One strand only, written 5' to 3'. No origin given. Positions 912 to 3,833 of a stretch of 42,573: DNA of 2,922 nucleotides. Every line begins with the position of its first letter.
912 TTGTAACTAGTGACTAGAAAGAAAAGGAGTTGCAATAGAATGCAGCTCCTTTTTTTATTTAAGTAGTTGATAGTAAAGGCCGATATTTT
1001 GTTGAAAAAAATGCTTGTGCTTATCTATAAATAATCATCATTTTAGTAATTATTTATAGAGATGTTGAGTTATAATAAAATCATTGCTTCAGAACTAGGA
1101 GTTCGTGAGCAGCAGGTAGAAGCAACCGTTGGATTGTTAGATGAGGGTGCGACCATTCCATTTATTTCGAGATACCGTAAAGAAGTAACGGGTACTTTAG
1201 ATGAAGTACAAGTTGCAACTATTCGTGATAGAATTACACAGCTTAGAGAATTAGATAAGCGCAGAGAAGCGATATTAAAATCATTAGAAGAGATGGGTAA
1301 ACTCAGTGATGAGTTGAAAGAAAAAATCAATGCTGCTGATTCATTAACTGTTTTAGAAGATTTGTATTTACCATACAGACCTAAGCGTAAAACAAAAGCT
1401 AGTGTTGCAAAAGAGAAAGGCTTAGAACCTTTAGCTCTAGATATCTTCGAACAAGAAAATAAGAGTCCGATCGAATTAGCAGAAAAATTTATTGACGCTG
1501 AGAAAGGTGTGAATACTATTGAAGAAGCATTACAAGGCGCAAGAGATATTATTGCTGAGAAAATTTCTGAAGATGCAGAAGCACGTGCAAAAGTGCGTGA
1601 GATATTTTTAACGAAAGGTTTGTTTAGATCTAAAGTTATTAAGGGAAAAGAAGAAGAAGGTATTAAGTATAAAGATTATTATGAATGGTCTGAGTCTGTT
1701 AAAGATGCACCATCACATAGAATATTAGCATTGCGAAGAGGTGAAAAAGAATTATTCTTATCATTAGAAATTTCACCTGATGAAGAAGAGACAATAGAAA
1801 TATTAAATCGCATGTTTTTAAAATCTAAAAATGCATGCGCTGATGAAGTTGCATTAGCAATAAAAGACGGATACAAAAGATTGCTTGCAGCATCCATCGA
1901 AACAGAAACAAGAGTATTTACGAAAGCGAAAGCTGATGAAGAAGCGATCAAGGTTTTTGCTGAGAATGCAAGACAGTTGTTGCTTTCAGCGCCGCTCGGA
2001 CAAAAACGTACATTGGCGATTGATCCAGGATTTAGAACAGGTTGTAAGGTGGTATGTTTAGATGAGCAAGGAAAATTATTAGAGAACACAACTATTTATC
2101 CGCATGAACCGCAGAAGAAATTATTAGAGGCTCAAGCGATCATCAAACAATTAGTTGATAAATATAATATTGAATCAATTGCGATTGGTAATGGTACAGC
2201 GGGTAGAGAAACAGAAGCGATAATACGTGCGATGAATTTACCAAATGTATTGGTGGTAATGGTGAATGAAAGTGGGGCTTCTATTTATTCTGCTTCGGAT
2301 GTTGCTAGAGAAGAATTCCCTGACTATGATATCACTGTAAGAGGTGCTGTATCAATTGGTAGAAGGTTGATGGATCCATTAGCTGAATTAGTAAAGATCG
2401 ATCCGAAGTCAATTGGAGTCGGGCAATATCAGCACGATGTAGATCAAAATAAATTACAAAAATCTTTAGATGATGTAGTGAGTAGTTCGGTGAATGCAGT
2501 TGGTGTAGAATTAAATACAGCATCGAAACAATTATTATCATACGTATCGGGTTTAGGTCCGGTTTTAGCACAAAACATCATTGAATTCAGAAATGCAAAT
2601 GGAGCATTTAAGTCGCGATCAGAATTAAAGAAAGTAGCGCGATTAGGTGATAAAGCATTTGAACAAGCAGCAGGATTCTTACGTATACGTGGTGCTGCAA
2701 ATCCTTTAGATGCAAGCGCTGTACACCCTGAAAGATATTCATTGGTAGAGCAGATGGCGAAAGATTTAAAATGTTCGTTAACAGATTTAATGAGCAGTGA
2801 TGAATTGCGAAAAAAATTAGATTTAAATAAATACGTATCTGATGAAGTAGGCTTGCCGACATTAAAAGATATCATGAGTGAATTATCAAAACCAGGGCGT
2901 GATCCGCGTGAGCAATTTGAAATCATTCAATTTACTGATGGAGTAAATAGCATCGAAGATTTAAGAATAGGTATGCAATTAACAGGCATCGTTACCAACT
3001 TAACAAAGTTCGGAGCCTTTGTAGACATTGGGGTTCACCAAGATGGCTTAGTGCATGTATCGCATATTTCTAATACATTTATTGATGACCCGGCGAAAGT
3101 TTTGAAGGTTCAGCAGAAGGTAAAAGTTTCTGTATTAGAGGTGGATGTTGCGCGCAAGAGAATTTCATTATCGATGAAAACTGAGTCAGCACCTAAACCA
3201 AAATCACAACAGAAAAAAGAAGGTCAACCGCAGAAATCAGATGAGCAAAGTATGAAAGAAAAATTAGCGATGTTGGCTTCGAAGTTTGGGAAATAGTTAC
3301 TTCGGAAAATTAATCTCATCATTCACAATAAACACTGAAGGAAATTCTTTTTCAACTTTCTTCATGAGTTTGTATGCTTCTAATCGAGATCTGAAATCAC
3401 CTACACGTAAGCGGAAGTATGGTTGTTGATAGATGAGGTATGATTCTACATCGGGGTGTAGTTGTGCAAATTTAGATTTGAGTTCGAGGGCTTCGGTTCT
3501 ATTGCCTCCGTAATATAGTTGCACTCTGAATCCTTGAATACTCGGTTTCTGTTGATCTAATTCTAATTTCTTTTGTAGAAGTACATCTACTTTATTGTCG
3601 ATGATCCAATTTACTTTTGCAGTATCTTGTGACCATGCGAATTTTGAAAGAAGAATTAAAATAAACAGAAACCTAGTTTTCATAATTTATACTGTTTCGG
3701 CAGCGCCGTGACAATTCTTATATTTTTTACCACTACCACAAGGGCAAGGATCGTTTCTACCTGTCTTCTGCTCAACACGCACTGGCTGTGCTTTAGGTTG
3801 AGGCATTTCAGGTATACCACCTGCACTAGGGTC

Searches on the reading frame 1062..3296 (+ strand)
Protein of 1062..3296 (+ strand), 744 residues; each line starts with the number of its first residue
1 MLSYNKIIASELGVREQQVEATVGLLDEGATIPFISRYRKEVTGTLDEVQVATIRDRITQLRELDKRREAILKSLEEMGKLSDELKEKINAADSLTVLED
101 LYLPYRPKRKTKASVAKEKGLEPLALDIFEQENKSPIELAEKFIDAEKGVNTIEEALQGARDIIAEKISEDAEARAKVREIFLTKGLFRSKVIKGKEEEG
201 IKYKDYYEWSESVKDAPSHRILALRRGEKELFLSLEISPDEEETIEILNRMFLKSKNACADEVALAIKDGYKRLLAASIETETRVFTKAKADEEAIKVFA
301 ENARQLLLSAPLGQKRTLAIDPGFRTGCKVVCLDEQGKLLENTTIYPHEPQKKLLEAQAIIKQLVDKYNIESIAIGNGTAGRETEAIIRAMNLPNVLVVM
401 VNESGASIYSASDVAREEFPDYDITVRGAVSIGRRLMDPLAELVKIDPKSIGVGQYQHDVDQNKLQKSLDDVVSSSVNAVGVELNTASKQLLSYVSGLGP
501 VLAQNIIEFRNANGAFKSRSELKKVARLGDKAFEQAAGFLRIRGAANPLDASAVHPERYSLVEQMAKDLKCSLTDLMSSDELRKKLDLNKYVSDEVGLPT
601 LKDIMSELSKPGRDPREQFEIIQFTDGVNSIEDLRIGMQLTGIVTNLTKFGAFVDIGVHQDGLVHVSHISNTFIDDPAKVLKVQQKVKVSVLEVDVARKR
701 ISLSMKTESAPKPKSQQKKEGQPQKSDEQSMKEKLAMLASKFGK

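Call 39: find_encoding_contigs(protein=window:1062-3296:+, flank=10000, max_places=6)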
Protein window:1062-3296:+ (744 aa): no gene with exactly this product is on record in the collection.

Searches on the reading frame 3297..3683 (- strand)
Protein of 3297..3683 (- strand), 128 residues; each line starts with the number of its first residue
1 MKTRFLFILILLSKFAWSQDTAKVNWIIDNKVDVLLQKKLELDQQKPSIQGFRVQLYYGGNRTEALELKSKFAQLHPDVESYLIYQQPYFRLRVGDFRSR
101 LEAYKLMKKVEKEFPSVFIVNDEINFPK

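Call 90: search_protein_families(library=pfam, proteins=[window:3297-3683:-], max_evalue=0.001)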
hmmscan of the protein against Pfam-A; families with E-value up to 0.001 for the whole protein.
window:3297-3683:- (128 aa): 1 family
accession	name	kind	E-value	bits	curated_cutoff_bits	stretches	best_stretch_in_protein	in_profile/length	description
PF05036.18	SPOR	-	4.3e-10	40.2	21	1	50-120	3-75/76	SPOR domain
